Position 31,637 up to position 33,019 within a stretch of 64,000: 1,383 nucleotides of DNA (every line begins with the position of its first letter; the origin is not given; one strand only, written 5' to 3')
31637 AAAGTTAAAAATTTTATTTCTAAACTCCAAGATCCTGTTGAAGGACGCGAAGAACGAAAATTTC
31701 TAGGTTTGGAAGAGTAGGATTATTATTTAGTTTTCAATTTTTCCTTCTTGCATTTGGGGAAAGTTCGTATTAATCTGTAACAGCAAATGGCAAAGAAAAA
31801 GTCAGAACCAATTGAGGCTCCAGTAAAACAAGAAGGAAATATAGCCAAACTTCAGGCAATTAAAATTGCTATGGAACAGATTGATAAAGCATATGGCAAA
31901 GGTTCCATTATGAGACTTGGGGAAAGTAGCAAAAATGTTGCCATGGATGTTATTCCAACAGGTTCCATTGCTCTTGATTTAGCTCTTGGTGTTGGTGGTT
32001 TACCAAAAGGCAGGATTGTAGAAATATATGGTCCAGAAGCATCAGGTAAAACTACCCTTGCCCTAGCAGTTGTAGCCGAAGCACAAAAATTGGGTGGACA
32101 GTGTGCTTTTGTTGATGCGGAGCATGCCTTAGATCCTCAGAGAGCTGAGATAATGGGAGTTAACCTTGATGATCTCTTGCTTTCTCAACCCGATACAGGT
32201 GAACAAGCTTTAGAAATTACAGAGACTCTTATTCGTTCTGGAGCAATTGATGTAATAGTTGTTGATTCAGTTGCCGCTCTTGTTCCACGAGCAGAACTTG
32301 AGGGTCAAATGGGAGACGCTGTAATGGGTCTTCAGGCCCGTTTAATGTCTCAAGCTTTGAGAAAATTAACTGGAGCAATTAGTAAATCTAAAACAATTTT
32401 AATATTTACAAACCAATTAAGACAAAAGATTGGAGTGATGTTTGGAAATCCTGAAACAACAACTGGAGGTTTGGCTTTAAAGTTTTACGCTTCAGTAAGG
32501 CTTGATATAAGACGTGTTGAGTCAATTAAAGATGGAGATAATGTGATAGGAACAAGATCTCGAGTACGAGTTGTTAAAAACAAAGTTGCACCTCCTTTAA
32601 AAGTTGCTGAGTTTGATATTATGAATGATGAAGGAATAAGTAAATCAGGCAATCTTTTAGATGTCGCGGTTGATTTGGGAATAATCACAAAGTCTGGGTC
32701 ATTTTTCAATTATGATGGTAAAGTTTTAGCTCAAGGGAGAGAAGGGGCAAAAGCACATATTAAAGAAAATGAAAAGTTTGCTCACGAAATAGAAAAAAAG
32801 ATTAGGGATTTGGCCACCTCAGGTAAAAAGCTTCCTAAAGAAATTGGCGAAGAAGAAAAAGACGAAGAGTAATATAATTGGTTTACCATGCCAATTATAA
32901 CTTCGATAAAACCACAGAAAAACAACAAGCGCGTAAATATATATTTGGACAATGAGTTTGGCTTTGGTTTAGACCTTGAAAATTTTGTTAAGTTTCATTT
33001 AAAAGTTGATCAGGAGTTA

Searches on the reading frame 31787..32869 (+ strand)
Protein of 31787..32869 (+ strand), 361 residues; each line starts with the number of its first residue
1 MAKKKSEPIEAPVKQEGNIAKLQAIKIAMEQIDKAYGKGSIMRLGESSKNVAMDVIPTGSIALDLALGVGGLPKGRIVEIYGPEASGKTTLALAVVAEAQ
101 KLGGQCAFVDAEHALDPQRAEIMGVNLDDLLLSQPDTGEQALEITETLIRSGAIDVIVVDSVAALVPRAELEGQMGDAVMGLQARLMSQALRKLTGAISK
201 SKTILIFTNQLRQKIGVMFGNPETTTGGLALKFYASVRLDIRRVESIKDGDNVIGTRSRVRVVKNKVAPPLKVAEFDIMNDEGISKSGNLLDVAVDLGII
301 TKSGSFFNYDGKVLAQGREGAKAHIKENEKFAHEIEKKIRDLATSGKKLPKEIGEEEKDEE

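Call 38: find_related_loci(query=window:31787-32869:+, collection=metagenome_contigs, flank=6000)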
Query window:31787-32869:+ (361 aa) in metagenome_contigs; peptide patterns used: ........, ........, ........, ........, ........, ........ (x = any residue, [..] = any of these).
600 stretches matched a pattern (row limit reached: there are more); 584 encode a relative of the query (tblastn E <= 1e-3); the best 80 are kept; 80 distinct loci.
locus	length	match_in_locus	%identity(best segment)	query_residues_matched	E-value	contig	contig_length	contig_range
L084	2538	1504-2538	93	1-344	0e+0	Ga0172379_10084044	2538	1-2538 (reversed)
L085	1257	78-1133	83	1-351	0e+0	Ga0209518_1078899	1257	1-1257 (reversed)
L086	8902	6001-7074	79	1-358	0e+0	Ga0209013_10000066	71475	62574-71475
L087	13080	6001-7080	80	1-359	0e+0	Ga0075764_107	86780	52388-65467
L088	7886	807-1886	80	1-359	0e+0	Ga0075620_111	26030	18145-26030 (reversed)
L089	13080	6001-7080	80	1-360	0e+0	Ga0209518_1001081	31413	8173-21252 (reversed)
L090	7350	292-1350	80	9-360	0e+0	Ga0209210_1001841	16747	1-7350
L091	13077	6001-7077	83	1-358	0e+0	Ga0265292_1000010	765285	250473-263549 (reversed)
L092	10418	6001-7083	77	1-360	0e+0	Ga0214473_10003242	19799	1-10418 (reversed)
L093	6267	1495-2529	83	16-359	0e+0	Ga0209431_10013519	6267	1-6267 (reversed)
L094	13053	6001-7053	80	1-350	0e+0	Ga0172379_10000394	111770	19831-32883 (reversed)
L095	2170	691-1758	79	1-355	0e+0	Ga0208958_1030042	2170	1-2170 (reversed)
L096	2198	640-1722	77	1-361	0e+0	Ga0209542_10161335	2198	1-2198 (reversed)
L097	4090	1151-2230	79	1-359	0e+0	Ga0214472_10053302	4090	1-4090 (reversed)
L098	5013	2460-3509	80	1-350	0e+0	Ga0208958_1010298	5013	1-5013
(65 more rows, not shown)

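Call 85: search_dna_similar(query=window:31787-32869:+, collection=phages, mode=protein, max_evalue=1e-20, max_rows=60)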
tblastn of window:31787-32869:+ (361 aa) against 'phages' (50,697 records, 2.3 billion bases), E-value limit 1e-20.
Records with a match: 555; places in all: 555; records where one place covers at least 80% of the query: 276.
Best place of each record, by identity: 60-80% 21; <60% 534.
By first word of the organism name: Mycobacterium 154; Bacillus 117; Streptomyces 67; Enterococcus 52; Vibrio 30; Gordonia 23; Bacteriophage 22; Cellulophaga 12; Thermus 9; Microcystis 9; and 26 more.
By host as written in the record: Mycobacterium smegmatis mc2 155 110; - 54; Streptomyces griseus ATCC 10137 31; Bacillus subtilis 20; Mycobacterium smegmatis mc2155 17; Mycobacterium smegmatis mc#155 17; Streptomyces lividans JI 1326 17; Enterococcus faecalis 14; and 138 more.
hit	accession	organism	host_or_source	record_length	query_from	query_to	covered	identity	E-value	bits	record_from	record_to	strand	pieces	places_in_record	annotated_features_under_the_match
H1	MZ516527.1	Hafnia phage yong2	Hafnia paralvei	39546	3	350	96%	59.8%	1e-121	392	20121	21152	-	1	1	RecA protein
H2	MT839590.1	Bacteriophage sp.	human fecal samples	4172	21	341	89%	64.5%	2e-133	418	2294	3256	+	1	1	record has no annotation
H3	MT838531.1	Bacteriophage sp.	human fecal samples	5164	21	336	88%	65.2%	8e-116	374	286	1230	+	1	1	record has no annotation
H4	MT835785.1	Bacteriophage sp.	human fecal samples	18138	21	341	89%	63.9%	1e-129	415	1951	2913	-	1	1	record has no annotation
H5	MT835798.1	Bacteriophage sp.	human fecal samples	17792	21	340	89%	64.1%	6e-131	418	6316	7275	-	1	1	record has no annotation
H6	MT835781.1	Bacteriophage sp.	human fecal samples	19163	18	340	89%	62.8%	1e-127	409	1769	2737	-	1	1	record has no annotation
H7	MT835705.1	Bacteriophage sp.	human fecal samples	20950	21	341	89%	63.0%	9e-120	386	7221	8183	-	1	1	record has no annotation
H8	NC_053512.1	Mycobacterium phage Kumao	Mycobacterium smegmatis mc2 155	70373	24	340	88%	63.4%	8e-118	380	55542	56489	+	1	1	88: UvsX-like recombinase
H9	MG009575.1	Mycobacterium phage Kumao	Mycobacterium smegmatis mc2 155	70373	24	340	88%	63.4%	8e-118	380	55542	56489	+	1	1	88: RecA-like DNA recombinase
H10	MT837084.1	Bacteriophage sp.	human fecal samples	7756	19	341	89%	62.2%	2e-121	391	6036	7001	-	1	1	record has no annotation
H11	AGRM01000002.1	Salmonella enterica subsp. houtenae str. ATCC BAA-1581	Homo sapiens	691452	21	347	91%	61.2%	6e-119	384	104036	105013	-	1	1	protein RecA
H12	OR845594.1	Escherichia phage ECO95 1-6-1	Escherichia coli O157:H7 ATCC 43895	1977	21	345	90%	61.5%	4e-127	384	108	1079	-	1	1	record has no annotation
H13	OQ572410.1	Pseudomonas phage Y8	Pseudomonas aeruginosa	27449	21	346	90%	61.3%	2e-102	397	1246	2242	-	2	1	record has no annotation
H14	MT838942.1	Bacteriophage sp.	human fecal samples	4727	1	341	94%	58.4%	5e-122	389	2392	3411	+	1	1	record has no annotation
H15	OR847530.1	Listeria phage LM 4-11-1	Listeria monocytogenes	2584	24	341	88%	61.8%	1e-127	391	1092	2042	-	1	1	record has no annotation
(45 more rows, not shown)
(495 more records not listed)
